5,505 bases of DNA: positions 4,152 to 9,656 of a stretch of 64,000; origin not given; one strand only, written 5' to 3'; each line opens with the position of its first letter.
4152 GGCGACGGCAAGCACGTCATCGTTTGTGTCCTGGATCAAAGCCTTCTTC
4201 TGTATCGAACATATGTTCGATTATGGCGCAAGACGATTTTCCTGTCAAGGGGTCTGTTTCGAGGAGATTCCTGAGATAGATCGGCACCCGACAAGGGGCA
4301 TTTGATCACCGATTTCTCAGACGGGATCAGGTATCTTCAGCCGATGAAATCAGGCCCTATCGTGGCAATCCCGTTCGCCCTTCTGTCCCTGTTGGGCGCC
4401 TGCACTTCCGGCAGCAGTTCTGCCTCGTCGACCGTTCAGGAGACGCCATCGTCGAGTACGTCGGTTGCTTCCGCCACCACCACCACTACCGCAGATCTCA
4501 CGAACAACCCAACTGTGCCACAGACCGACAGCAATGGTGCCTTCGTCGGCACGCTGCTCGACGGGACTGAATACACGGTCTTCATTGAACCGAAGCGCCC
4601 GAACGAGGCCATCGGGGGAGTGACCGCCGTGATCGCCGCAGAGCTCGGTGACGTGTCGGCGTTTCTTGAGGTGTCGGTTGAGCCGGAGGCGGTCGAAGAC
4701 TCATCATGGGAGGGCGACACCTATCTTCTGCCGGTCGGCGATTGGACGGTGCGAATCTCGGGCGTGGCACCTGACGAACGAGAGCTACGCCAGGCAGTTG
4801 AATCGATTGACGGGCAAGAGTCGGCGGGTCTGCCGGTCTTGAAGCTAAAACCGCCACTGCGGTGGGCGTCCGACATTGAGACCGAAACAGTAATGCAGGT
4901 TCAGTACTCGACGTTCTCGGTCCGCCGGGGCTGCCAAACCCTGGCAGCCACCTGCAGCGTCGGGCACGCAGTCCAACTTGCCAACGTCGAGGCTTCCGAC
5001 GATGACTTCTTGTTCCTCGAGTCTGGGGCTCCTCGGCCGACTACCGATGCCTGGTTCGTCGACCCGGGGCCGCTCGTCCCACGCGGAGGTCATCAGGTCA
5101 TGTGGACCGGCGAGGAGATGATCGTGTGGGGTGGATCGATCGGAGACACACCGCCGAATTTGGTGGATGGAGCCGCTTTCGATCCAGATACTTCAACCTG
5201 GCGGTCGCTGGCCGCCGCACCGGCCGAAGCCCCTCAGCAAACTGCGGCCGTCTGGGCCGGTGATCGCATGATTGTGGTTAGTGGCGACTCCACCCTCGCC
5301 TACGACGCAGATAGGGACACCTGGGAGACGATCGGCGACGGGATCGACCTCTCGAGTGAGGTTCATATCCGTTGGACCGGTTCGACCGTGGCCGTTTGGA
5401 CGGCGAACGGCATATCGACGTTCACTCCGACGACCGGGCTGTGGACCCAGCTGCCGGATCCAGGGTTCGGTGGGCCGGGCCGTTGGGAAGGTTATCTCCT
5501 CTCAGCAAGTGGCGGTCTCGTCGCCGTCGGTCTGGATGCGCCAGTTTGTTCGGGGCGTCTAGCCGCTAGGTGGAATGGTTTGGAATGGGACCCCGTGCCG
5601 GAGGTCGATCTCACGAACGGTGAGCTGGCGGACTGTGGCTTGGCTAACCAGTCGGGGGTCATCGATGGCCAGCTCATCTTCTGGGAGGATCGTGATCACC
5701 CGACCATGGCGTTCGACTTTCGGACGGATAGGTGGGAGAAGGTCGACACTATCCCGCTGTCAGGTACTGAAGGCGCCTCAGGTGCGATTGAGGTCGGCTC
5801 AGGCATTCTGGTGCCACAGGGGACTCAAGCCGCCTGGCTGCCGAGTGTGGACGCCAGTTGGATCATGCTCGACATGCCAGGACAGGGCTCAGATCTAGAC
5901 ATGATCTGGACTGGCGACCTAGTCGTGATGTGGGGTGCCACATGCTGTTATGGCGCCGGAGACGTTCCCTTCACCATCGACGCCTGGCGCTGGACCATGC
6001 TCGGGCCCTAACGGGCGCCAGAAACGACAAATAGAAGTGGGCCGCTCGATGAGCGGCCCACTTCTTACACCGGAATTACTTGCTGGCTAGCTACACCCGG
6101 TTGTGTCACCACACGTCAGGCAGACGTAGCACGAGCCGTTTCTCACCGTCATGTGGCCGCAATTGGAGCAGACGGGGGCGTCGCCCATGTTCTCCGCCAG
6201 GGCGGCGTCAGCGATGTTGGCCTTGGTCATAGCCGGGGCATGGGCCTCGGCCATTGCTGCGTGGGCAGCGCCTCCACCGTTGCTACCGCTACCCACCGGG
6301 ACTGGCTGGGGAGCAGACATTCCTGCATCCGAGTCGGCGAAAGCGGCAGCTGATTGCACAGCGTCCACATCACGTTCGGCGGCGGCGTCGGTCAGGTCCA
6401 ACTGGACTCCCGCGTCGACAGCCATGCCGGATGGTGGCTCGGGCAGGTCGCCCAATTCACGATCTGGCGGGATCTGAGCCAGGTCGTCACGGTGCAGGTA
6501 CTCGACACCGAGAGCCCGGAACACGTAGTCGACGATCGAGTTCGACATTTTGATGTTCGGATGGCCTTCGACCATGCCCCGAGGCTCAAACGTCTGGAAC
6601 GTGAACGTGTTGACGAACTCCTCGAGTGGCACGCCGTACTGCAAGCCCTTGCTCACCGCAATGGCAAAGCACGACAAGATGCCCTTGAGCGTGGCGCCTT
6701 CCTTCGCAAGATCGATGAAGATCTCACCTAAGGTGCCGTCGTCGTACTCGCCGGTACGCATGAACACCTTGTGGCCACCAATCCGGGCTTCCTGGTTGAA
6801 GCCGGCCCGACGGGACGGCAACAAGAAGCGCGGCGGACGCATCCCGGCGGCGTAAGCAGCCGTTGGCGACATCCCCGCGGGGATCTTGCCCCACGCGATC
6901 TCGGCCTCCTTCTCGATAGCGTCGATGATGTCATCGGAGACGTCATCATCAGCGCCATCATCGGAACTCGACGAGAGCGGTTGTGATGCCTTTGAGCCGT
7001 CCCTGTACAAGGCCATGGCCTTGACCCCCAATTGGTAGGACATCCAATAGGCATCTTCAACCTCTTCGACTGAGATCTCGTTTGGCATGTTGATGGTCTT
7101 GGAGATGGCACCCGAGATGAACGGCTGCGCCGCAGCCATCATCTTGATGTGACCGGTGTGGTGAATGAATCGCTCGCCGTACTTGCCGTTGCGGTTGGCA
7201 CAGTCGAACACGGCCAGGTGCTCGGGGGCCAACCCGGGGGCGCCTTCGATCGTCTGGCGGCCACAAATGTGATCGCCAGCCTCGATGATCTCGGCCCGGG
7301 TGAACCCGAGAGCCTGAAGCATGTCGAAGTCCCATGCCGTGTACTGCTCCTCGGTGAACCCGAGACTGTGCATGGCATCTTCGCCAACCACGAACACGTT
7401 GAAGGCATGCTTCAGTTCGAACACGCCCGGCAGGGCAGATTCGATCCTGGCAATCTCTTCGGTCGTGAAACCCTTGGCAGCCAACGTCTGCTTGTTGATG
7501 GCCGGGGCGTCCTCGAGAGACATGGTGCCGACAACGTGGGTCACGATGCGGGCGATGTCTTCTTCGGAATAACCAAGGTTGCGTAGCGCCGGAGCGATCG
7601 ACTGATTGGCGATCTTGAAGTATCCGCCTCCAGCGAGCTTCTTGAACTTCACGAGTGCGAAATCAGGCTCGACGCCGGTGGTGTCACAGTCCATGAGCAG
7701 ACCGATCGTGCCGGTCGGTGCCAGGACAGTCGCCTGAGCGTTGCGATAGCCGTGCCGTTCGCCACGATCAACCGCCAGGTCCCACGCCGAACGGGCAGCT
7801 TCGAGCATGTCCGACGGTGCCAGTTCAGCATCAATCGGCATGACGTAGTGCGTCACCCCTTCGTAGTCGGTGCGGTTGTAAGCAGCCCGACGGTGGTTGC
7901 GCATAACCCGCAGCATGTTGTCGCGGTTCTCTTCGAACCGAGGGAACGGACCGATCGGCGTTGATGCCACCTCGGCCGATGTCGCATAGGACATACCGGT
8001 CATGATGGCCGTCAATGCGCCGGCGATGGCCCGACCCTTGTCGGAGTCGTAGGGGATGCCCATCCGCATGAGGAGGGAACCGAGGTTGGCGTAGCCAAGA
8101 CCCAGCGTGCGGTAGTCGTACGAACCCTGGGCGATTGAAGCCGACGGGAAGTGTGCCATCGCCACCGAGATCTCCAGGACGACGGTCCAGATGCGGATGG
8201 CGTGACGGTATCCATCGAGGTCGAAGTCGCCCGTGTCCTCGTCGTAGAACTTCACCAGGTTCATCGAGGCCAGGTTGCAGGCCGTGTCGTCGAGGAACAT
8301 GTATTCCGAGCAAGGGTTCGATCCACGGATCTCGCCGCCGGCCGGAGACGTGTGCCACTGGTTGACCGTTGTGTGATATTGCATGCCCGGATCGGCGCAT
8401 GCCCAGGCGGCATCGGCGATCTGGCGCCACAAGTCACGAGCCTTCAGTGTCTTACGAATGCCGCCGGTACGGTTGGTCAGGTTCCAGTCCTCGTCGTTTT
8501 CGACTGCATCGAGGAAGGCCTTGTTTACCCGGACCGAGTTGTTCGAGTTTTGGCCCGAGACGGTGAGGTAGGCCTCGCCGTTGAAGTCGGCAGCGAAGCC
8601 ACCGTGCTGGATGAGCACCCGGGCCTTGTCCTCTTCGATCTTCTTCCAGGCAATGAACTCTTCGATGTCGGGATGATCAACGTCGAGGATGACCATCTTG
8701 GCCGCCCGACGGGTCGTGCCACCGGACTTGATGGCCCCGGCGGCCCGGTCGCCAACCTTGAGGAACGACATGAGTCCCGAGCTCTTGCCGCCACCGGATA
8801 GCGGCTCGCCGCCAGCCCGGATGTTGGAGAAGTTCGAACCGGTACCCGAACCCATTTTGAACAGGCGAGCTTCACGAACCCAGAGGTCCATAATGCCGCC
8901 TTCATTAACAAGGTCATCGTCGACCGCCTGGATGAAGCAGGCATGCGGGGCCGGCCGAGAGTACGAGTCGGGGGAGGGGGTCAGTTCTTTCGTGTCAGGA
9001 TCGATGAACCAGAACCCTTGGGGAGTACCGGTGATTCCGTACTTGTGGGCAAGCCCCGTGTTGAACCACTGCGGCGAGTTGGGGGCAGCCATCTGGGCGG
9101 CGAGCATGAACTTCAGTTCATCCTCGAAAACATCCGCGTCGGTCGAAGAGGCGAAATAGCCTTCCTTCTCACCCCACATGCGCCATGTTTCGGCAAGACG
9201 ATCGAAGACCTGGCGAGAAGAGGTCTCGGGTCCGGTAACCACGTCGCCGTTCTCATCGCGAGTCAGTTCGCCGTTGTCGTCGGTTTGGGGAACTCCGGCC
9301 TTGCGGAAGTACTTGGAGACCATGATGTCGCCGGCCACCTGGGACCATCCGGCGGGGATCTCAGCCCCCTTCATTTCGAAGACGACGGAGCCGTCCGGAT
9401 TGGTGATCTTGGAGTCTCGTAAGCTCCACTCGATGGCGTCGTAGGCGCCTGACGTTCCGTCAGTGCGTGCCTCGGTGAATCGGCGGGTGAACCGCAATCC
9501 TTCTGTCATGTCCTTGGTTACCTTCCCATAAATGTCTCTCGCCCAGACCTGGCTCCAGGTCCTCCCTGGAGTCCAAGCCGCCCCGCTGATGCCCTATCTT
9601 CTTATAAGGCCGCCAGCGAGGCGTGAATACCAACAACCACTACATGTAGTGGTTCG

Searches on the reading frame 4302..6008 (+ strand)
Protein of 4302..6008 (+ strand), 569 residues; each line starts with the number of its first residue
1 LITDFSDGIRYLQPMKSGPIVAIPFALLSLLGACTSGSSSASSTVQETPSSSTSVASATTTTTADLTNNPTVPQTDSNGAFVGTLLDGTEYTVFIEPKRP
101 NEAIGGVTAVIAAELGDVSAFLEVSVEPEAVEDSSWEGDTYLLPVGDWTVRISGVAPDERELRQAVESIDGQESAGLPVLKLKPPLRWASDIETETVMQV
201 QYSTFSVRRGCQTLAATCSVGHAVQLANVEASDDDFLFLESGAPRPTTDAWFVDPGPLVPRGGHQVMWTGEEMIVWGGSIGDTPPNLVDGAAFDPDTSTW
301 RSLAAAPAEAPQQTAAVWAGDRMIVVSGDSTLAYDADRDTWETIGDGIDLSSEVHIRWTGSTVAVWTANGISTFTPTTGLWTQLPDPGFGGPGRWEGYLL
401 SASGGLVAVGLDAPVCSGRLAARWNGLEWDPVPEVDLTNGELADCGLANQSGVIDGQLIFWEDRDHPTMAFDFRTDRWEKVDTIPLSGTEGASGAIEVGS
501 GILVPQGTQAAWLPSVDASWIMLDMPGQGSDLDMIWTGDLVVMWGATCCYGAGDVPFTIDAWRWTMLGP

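Call 83: search_protein_families(library=pfam, proteins=[window:4302-6008:+], max_evalue=0.001)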
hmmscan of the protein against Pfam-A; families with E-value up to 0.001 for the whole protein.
window:4302-6008:+ (569 aa): 2 families
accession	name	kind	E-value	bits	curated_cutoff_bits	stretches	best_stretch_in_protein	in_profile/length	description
PF24681.1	Kelch_KLHDC2_KLHL20_DRC7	-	2e-07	31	50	1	259-333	49-183/221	KLHDC2/KLHL20/DRC7 Kelch-repeats domain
PF25210.1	Kelch_FKB95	-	0.00055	20.1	70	0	290-345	110-166/268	FKB95, Kelch-repeats domain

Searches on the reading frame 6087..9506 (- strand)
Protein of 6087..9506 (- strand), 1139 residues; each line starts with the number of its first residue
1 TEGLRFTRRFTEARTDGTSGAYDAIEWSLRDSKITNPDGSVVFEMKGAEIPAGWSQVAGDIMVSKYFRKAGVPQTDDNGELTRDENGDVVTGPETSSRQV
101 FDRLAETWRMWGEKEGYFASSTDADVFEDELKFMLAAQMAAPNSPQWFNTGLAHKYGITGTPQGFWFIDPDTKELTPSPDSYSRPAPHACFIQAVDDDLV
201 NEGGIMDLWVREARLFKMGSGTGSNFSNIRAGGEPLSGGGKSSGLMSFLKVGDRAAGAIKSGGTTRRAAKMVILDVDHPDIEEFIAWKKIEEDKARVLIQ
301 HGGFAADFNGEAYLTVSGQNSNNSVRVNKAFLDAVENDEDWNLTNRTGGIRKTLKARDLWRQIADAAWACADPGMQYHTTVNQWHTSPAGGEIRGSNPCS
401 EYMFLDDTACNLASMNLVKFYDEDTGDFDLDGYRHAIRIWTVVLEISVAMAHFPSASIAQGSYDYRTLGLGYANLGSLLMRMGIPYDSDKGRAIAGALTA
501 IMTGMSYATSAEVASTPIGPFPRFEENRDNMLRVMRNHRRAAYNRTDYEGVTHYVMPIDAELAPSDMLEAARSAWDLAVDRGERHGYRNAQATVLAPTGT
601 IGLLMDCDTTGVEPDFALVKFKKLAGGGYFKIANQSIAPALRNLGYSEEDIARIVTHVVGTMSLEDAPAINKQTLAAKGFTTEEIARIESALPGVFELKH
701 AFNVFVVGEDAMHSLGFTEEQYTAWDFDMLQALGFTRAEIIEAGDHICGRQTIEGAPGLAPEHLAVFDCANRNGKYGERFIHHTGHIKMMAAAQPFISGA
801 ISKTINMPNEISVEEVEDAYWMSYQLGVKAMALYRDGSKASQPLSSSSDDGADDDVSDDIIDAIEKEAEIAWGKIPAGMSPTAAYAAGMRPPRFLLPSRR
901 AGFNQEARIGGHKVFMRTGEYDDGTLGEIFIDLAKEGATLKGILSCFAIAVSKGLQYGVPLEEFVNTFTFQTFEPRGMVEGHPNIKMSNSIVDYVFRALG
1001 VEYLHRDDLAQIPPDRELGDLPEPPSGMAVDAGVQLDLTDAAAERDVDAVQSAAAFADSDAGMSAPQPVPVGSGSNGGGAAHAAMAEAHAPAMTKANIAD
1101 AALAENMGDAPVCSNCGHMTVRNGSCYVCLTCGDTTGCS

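Call 83: search_protein_families(library=pfam, proteins=[window:6087-9506:-], max_evalue=0.001)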
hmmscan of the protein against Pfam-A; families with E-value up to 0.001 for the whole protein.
window:6087-9506:- (1139 aa): 4 families
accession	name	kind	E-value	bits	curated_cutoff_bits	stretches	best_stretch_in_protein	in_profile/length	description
PF02867.20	Ribonuc_red_lgC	-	1.9e-127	426.5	23.9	2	189-675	2-461/523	Ribonucleotide reductase, barrel domain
PF08471.15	Ribonuc_red_2_N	-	1.7e-36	125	27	1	38-138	1-103/103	Class II vitamin B12-dependent ribonucleotide reductase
PF12637.14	TSCPD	-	4.9e-10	40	22.8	1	908-1000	8-85/88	TSCPD domain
PF07499.19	RuvA_C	-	0.00024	22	24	0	640-666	9-37/47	RuvA, C-terminal domain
